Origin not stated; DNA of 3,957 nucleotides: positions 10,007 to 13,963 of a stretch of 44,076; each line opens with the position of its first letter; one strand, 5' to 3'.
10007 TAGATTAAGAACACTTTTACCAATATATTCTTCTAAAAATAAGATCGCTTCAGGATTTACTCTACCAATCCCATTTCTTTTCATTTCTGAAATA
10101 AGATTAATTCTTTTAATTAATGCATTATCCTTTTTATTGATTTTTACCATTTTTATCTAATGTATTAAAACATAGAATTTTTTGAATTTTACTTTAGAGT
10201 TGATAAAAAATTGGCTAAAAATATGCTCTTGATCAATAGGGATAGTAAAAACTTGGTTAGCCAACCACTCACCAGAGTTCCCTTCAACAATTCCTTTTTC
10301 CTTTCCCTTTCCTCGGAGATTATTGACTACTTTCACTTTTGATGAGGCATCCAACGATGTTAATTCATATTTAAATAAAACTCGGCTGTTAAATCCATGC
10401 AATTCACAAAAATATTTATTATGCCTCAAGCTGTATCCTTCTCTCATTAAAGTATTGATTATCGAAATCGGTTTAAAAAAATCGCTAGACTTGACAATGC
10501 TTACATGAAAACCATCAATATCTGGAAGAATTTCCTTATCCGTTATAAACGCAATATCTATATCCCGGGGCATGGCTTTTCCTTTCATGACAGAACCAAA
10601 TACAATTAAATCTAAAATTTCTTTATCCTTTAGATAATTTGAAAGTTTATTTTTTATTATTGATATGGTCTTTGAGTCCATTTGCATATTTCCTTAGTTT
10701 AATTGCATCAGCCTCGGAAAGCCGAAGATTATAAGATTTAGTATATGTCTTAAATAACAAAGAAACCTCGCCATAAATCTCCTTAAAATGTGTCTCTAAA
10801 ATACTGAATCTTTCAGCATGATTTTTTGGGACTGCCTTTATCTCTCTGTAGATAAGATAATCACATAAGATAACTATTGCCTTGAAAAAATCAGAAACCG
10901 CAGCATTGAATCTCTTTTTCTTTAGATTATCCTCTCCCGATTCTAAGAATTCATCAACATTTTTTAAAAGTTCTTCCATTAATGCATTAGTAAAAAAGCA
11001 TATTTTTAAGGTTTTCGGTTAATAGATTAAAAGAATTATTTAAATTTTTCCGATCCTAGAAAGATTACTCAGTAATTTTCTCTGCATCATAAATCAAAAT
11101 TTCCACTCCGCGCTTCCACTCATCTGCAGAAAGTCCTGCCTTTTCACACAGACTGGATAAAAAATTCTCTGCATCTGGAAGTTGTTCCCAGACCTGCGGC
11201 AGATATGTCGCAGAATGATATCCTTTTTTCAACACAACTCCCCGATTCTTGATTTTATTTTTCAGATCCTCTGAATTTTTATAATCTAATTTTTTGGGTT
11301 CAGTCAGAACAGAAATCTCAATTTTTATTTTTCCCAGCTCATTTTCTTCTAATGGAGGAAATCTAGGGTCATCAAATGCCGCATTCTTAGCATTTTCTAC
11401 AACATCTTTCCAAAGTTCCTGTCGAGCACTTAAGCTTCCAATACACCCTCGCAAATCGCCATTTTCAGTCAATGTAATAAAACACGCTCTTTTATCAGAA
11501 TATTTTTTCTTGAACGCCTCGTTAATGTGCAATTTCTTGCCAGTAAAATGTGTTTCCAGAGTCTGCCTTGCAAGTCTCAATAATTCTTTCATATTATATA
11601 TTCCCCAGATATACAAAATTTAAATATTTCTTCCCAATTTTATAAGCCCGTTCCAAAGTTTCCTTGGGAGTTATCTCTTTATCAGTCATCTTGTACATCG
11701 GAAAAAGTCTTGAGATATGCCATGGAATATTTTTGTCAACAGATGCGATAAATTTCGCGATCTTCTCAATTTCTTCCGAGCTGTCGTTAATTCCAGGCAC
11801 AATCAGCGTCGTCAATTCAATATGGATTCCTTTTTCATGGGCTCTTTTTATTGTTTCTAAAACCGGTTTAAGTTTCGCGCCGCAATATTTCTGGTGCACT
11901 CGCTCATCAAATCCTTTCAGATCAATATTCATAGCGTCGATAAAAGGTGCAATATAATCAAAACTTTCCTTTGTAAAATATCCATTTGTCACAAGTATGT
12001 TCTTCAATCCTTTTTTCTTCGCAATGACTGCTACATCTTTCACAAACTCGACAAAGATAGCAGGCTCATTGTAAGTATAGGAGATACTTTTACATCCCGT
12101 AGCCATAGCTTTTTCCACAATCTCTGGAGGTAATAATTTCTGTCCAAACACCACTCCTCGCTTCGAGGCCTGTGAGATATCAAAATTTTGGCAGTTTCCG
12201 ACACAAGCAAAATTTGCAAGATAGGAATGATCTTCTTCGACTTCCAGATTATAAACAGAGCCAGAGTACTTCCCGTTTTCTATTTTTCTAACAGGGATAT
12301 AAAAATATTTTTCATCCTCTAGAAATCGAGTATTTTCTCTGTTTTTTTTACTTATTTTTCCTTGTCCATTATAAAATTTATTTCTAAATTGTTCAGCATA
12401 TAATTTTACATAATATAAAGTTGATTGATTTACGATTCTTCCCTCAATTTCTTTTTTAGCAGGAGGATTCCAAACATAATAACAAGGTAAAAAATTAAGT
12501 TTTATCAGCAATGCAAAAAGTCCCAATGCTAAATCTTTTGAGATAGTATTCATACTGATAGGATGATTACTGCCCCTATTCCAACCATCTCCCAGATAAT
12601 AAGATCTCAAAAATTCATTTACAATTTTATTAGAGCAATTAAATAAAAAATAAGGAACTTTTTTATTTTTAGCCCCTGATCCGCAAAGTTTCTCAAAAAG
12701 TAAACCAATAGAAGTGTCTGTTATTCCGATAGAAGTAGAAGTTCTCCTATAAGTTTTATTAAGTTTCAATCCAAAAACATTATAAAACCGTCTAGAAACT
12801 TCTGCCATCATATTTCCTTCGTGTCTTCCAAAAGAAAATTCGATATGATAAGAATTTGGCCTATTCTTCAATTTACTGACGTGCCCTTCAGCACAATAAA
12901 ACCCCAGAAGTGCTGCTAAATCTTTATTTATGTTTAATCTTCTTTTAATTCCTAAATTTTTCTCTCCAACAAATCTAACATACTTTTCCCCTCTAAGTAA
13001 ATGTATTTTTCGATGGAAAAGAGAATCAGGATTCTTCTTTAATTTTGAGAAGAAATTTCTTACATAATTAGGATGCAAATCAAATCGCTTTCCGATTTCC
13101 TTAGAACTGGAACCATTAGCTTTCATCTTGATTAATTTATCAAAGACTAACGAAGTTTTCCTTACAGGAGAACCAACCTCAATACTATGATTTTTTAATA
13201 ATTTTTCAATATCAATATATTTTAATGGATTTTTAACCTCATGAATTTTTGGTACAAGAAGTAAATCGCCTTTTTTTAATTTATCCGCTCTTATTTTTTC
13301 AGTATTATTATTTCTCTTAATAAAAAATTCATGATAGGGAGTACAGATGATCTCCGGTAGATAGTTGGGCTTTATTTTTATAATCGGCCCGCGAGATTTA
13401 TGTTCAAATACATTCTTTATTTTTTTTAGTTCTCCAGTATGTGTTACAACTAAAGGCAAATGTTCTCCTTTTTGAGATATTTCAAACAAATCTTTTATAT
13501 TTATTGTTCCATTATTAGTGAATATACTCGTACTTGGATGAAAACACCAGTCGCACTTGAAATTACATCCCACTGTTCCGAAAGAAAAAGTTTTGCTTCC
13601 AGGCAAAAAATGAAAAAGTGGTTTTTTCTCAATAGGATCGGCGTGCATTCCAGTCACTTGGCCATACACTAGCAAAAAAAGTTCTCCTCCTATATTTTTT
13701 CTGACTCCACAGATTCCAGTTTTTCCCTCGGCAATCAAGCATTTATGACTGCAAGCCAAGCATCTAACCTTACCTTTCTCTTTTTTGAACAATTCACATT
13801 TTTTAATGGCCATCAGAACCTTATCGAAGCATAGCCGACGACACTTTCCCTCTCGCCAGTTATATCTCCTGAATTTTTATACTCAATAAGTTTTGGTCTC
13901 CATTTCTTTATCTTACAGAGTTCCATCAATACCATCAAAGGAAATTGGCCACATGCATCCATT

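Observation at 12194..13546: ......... intein inserted inside the CX3CX2C iron-sulfur motif of the AmmeMemoRadiSam radical SAM enzyme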

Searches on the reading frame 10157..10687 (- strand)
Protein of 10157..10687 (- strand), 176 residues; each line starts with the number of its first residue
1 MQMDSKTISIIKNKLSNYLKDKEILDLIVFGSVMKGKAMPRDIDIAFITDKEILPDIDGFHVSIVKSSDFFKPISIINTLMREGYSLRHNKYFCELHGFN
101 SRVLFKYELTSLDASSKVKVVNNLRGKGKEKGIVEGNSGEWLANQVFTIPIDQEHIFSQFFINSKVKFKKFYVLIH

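Call 58: search_protein_families(library=pfam, proteins=[window:10157-10687:-], max_evalue=0.001)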
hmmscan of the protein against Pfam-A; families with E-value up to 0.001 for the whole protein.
window:10157-10687:- (176 aa): 1 family
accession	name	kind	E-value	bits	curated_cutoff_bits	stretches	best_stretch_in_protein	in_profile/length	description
PF18765.7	Polbeta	-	3.1e-07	30.9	26.9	1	13-55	1-43/93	Polymerase beta, Nucleotidyltransferase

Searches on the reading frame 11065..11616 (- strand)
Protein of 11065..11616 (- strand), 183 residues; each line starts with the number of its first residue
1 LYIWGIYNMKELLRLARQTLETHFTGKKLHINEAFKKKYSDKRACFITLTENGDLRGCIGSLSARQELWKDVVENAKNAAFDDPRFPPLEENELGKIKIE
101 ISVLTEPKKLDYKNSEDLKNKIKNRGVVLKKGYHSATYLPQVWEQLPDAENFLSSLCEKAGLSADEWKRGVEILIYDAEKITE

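Call 5: search_protein_families(library=ncbifam, proteins=[window:11065-11616:-], max_evalue=1)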
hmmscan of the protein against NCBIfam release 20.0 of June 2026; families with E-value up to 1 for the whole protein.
window:11065-11616:- (183 aa): 3 families
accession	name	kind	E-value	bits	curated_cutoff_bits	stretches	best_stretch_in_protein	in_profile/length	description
TIGR04335.1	AmmeMemoSam_A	hypoth_equivalog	3.2e-60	202.5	99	1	11-180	2-174/175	AmmeMemoRadiSam system protein A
NF002000.0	PRK00801.1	equivalog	1.6e-42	144.9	273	1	10-181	10-184/201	hypothetical protein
TIGR00296.1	TIGR00296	hypoth_equivalog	1.8e-41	142.1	91.05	1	11-179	11-186/200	TIGR00296 family protein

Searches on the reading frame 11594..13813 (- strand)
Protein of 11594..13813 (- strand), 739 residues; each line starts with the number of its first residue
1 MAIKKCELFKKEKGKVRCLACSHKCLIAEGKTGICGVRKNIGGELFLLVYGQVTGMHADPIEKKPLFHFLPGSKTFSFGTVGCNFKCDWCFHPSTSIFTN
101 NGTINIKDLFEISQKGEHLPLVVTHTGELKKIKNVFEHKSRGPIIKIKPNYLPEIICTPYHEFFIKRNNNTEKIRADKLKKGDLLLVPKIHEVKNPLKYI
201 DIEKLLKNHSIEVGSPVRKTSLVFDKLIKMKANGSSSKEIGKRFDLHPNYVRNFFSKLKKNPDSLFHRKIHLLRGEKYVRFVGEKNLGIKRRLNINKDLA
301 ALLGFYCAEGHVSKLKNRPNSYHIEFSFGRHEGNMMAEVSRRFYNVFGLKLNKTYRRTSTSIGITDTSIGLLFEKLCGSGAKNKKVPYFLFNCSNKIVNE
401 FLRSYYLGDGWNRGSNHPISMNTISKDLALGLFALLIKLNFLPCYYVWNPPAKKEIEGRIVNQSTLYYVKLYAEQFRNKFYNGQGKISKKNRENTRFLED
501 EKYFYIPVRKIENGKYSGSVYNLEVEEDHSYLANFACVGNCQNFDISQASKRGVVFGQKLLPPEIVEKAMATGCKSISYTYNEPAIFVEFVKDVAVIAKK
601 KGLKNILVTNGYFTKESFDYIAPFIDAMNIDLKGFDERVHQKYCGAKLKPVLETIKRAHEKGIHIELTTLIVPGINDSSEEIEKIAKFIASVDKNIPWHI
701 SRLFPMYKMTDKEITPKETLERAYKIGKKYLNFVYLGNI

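Call 4: search_protein_families(library=pfam, proteins=[window:11594-13813:-], max_evalue=1)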
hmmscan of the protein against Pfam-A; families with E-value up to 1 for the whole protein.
window:11594-13813:- (739 aa): 6 families
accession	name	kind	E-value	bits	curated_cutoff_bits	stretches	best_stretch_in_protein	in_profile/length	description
PF04055.27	Radical_SAM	-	1.5e-21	77.8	29.5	2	552-689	20-166/166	Radical SAM superfamily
PF14890.11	Intein_splicing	-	4.5e-18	66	35.8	1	98-535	3-150/155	Intein splicing domain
PF14528.11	LAGLIDADG_3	-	6.6e-07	29.9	22.5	1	398-452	3-59/82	LAGLIDADG-like domain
PF13353.11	Fer4_12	-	0.013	16.2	22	0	74-106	7-38/137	4Fe-4S single cluster domain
PF20600.3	ExoX-like_C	-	0.018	14.9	26.5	1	326-339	1-14/30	Exodeoxyribonuclease X-like C-terminal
PF19238.5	Radical_SAM_2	-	0.043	13.9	26.7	1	625-687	77-140/151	Radical SAM-like domain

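Call 5: search_protein_families(library=ncbifam, proteins=[window:11594-13813:-], max_evalue=1)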
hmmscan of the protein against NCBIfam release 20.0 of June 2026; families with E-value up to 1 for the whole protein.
window:11594-13813:- (739 aa): 37 families (the best 25 are shown)
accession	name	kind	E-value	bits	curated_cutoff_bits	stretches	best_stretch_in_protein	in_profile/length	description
TIGR04337.1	AmmeMemoSam_rS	hypoth_equivalog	1.5e-82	277.3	220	2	534-739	80-286/349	AmmeMemoRadiSam system radical SAM enzyme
TIGR04041.1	activase_YjjW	hypoth_equivalog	3.8e-19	69.2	250.2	1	582-702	117-237/276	YjjW family glycine radical enzyme activase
TIGR02494.1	PFLE_PFLC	subfamily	7.5e-19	68.1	174.35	2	583-696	133-246/293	glycyl-radical enzyme activating protein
NF043069.1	T4HPD_activ_SAM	equivalog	1.7e-18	67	425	1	577-712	127-259/299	trans-4-hydroxy-L-proline dehydratase activase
NF048010.1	SfplDhtActHpsHDes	equivalog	7.1e-18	64.4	430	1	580-705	138-265/298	(2S)-3-sulfopropanediol dehydratase activating enzyme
TIGR02493.1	PFLA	equivalog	9.5e-18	64.4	231.75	1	573-694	65-188/235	pyruvate formate-lyase-activating protein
NF011491.0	PRK14898.1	equivalog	1.6e-17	62.9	783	1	119-481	127-408/860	DNA-directed RNA polymerase subunit A''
NF011303.0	PRK14715.1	equivalog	2.4e-17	61.4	1585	1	129-500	956-1313/1627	DNA-directed DNA polymerase II large subunit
NF045703.1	rSAM_Tes_intein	exception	4.4e-16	57.9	1700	1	128-606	215-675/1040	tetraether lipid synthase Tes, intein-containing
NF033717.2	HPDL_rSAM_activ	equivalog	9.2e-15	54.7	420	2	534-693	93-252/311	4-hydroxyphenylacetate decarboxylase activase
NF011418.0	PRK14845.1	equivalog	2.7e-14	51.9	756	2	90-447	24-279/1049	translation initiation factor IF-2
NF033719.1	ind_deCO2_activ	equivalog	4.1e-14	52.6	425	1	577-693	133-249/302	indoleacetate decarboxylase activase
NF048008.1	SfplDhtActHpfHKleb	equivalog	3.4e-13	49.6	500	1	582-691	135-244/308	(2S)-3-sulfopropanediol dehydratase activating enzyme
TIGR04395.1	cutC_activ_rSAM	equivalog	5.8e-13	48.8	360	1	583-726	139-279/309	choline TMA-lyase-activating enzyme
TIGR04003.1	rSAM_BssD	equivalog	1.6e-12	47.2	496.45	1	578-693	132-248/314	[benzylsuccinate synthase]-activating enzyme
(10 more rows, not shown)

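Call 42: predict_structure(alignment_id=A1)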
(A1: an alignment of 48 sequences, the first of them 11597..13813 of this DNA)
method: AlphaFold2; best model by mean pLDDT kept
length: 739 residues; sequences in the alignment: 48
mean_pLDDT: 90.3   pTM: 0.67
mean pLDDT of the five models: 90.3, 89.9, 89.4, 88.8, 88.4
residues with pLDDT >= 90: 523; 70-90: 162; 50-70: 42; < 50: 12
segments of 3 or more residues with pLDDT < 50: 83-86, 544-551
pLDDT, mean of each block of 10 residues (from residue 1): 88 95 93 89 94 89 93 94 61 97 96 90 95 82 93 95 93 93 97 93 87 63 83 94 90 87 72 90 86 97 97 77 93 96 97 94 94 94 97 97 95 83 97 98 96 92 95 89 72 81 97 93 86 95 50 69 97 96 90 98 97 96 98 89 84 98 97 93 98 98 77 91 98 90
secondary structure, 60 per line:
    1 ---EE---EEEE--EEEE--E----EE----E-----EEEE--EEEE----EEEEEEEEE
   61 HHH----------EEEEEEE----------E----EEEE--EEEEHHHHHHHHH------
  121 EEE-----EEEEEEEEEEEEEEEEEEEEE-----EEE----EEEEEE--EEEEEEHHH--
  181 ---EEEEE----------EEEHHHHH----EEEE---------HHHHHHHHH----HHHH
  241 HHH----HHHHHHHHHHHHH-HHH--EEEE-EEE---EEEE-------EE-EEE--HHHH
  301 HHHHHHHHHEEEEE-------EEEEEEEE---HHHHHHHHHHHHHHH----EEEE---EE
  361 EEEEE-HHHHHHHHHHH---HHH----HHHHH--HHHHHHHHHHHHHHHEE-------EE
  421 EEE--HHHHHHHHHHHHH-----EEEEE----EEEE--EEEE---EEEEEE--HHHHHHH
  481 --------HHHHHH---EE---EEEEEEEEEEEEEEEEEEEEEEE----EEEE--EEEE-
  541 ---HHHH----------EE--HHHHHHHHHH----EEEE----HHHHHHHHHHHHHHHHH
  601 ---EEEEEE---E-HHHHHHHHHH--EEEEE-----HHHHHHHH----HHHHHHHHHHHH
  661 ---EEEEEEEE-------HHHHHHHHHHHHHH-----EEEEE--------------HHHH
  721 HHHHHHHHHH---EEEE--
elements in order (helices of 4 or more, strands of 3 or more residues): E9-12 E15-18 E38-41 E44-47 E52-60 E74-80 E96-99 E102-105 H106-114 E121-123 E129-149 E155-157 E162-167 E170-175 E184-188 E199-201 H202-206 E211-214 H224-232 H237-243 H248-260 E267-270 E272-274 E278-281 E292-294 H297-309 E310-314 E322-329 H333-347 E352-355 E359-365 H367-377 H388-392 H395-409 E419-423 H426-438 E444-448 E453-456 E459-462 E466-471 H474-480 H489-494 E503-525 E530-533 E536-539 H544-547 H562-571 E576-579 H584-600 E604-609 H615-624 E627-631 H637-644 H649-660 E664-671 H679-692 E698-702 H717-730 E734-737

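Call 46: fold_search(model_id=the predicted structure, library=pdb)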
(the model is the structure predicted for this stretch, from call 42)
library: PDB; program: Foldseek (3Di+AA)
matches with E <= 10: 1681; with E <= 0.001: 138
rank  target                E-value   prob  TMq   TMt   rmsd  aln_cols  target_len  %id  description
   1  2cw7                  1.2e-25  1.00  0.40  0.53  12.8       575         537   16  Crystal structure of intein homing endonuclease II (released 2006-04-18)
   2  7qsu                  4.4e-23  1.00  0.40  0.77   6.8       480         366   18  Crystal structure of homing endonuclease-associated TliVMA intein (C1A, d333-339) (released 2022-03-30)
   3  7qss                  3.0e-21  1.00  0.41  0.68   6.3       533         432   16  Crystal structure of homing endonuclease-associated TliVMA intein (C1A) (released 2022-03-30)
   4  7qst                  2.6e-15  1.00  0.35  0.67   6.1       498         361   15  Crystal structure of homing endonuclease-associated PhoVMA intein (C1A) (released 2022-03-30)
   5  1dq3                  5.9e-15  1.00  0.34  0.52   9.6       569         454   12  CRYSTAL STRUCTURE OF AN ARCHAEAL INTEIN-ENCODED HOMING ENDONUCLEASE PI-PFUI (released 2000-07-05)
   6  1ef0_A                1.1e-14  1.00  0.29  0.45  27.4       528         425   12  CRYSTAL STRUCTURE OF PI-SCEI MINIPRECURSOR (released 2000-06-07)
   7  1vde_A                1.5e-14  1.00  0.29  0.45  29.1       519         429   13  PI-SCEI, A HOMING ENDONUCLEASE WITH PROTEIN SPLICING ACTIVITY (released 1998-04-08)
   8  1vde_B                1.7e-14  1.00  0.29  0.46  29.9       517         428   12  PI-SCEI, A HOMING ENDONUCLEASE WITH PROTEIN SPLICING ACTIVITY (released 1998-04-08)
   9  1jva_B                3.3e-14  1.00  0.29  0.46  30.0       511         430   12  CRYSTAL STRUCTURE OF THE VMA1-DERIVED ENDONUCLEASE BEARING THE N AND C EXTEIN PROPEPTIDES (released 2002-08-29)
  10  1lws_A                7.6e-14  1.00  0.29  0.46  29.5       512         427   14  Crystal structure of the intein homing endonuclease PI-SceI bound to its recognition sequence (released 2002-09-27)
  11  1jva_A                2.7e-13  1.00  0.29  0.44  29.8       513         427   13  CRYSTAL STRUCTURE OF THE VMA1-DERIVED ENDONUCLEASE BEARING THE N AND C EXTEIN PROPEPTIDES (released 2002-08-29)
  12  1um2_A                3.2e-13  1.00  0.29  0.46  29.7       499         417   13  Crystal Structure of the Vma1-Derived Endonuclease with the Ligated Extein Segment (released 2004-09-22)
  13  1lwt_A                2.1e-12  1.00  0.30  0.45  29.0       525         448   13  Crystal structure of the intein homing endonuclease PI-SceI bound to its substrate DNA (Ca2+ free) (released 2002-09-27)
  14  1um2_B                2.8e-12  1.00  0.27  0.43  30.6       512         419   15  Crystal Structure of the Vma1-Derived Endonuclease with the Ligated Extein Segment (released 2004-09-22)
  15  1dfa                  1.1e-11  1.00  0.28  0.45  21.5       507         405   14  CRYSTAL STRUCTURE OF PI-SCEI IN C2 SPACE GROUP (released 1999-12-08)
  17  3c8f                  2.0e-10  1.00  0.23  0.66   2.6       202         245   20  4Fe-4S-Pyruvate formate-lyase Activating Enzyme with partially disordered AdoMet (released 2008-10-28)
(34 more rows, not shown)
